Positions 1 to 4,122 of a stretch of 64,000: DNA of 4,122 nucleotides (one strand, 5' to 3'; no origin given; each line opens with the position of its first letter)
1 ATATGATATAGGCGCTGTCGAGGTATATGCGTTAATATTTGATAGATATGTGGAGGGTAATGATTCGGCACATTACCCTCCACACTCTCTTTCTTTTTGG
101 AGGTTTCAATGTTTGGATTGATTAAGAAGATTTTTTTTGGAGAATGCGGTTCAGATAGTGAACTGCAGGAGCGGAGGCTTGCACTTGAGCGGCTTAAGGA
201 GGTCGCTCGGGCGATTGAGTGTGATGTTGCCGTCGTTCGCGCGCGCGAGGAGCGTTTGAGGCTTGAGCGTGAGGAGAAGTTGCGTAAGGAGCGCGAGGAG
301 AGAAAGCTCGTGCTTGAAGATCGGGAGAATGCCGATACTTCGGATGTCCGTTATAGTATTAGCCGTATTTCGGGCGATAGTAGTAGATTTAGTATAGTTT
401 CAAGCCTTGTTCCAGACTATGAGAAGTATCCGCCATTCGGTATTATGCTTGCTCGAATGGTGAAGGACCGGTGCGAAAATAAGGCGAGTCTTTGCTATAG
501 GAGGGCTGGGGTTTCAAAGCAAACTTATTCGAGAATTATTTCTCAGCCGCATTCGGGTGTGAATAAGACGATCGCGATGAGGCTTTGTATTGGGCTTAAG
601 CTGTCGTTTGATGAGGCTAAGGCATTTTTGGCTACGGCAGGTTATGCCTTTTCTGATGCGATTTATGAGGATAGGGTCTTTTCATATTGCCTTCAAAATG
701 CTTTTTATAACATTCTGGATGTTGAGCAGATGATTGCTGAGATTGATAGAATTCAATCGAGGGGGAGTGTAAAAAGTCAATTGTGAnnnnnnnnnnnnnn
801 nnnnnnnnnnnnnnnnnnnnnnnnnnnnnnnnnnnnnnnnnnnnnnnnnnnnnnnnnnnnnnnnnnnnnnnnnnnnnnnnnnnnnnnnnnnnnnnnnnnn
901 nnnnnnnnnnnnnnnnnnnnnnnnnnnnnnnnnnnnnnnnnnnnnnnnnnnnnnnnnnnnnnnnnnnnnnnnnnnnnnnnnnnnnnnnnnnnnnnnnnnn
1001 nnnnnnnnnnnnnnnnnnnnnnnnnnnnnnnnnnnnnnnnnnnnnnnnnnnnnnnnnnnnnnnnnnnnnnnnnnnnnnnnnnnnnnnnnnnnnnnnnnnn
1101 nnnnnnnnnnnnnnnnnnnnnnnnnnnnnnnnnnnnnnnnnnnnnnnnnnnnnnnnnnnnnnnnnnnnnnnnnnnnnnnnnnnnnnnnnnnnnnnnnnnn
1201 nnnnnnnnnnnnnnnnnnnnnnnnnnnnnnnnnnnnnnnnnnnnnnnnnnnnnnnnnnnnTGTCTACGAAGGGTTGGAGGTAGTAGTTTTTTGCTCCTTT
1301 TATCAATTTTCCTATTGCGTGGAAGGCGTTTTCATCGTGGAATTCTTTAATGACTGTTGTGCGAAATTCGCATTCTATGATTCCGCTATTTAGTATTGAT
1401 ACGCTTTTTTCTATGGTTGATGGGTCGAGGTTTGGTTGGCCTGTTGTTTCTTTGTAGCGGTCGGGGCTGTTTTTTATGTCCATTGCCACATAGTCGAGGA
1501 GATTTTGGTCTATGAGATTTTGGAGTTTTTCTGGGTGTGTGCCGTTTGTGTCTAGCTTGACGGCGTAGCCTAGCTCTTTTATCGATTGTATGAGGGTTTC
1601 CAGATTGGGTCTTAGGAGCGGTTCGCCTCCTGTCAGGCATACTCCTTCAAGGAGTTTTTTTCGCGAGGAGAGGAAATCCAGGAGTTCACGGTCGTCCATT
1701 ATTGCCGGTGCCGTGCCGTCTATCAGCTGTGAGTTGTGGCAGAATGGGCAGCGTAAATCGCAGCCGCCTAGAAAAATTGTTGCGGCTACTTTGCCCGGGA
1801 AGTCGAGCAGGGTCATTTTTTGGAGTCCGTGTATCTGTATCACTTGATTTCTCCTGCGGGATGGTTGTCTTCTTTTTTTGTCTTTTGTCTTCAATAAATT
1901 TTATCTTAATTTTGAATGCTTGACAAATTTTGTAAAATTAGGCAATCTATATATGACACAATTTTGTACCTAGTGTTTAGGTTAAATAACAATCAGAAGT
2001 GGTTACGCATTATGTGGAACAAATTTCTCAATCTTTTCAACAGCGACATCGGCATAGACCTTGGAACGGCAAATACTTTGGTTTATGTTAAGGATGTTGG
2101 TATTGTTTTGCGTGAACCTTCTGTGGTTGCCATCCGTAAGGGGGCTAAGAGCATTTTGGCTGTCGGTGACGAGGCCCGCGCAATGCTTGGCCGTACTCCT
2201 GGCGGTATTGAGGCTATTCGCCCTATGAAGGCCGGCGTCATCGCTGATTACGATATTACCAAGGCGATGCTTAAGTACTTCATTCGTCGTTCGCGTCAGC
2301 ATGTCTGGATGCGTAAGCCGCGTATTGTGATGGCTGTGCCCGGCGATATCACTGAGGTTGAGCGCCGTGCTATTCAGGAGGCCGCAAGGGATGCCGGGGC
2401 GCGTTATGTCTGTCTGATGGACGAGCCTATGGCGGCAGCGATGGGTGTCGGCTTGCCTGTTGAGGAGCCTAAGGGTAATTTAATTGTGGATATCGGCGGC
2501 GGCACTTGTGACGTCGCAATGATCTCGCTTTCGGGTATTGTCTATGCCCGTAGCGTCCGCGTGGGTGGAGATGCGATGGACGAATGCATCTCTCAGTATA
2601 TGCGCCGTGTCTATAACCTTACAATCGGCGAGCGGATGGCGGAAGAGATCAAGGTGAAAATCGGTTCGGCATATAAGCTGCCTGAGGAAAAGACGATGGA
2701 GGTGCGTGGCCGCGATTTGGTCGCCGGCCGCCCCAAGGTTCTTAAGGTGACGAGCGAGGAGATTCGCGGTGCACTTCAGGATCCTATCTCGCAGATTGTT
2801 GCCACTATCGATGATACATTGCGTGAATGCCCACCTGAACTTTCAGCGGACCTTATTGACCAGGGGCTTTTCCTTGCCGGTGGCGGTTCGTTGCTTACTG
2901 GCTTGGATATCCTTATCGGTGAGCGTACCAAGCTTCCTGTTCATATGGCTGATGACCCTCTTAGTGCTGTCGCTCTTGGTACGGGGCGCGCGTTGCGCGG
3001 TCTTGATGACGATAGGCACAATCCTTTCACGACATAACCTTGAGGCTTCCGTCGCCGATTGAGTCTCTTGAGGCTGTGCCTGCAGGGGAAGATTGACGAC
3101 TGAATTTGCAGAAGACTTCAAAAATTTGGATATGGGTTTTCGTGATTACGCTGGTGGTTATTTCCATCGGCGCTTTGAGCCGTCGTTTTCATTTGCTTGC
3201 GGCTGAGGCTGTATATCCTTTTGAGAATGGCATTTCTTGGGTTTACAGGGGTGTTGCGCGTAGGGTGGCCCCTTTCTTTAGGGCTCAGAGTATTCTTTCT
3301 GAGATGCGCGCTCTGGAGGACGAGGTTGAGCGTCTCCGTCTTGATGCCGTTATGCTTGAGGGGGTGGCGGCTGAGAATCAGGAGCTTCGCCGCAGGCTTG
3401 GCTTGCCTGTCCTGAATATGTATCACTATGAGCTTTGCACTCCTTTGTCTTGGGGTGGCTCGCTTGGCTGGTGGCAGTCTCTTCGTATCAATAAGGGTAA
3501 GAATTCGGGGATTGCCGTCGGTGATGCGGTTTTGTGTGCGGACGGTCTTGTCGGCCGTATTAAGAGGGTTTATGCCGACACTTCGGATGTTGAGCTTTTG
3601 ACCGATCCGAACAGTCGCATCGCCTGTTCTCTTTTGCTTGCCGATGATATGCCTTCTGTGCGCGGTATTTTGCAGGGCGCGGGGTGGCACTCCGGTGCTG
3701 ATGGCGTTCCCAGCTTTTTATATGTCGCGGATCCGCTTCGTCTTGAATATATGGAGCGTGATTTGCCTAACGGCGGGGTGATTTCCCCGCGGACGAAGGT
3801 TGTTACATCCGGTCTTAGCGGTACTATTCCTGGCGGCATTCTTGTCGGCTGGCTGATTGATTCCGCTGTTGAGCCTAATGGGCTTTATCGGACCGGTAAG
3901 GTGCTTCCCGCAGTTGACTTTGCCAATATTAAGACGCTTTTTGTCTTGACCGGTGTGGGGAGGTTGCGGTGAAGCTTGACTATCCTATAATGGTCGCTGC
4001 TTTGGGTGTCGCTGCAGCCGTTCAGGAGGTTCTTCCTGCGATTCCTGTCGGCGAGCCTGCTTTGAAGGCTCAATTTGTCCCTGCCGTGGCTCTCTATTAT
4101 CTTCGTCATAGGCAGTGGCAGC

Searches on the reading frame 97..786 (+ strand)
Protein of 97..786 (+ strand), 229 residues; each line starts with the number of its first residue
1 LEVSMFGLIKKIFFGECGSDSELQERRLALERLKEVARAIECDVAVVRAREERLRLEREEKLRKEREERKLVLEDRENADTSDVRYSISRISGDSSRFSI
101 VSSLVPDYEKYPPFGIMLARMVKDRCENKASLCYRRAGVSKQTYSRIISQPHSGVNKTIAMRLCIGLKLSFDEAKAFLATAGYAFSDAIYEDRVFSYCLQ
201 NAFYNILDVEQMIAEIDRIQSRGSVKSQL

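Call 6: search_protein_families(library=pfam, proteins=[window:97-786:+], max_evalue=0.001)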
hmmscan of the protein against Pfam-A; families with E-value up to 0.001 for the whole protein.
window:97-786:+ (229 aa): 0 families

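Call 25: search_protein_families(library=pfam, proteins=[window:97-786:+], max_evalue=0.01)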
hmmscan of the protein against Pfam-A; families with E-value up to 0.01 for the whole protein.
window:97-786:+ (229 aa): 2 families
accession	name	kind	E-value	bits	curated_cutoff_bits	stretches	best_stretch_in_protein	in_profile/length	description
PF13443.12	HTH_26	-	0.0015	19.1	22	0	118-173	2-56/63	Cro/C1-type HTH DNA-binding domain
PF00356.27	LacI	-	0.0077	16.5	27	0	135-155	7-26/46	Bacterial regulatory proteins, lacI family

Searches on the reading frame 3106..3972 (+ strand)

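Call 6: search_protein_families(library=pfam, proteins=[window:3106-3972:+], max_evalue=0.001)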
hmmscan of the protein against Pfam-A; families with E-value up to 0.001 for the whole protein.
window:3106-3972:+ (288 aa): 1 family
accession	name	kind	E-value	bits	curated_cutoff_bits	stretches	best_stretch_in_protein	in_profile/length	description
PF04085.20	MreC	-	1.9e-30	106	28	1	121-281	8-146/147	Rod shape-determining protein MreC, barrel core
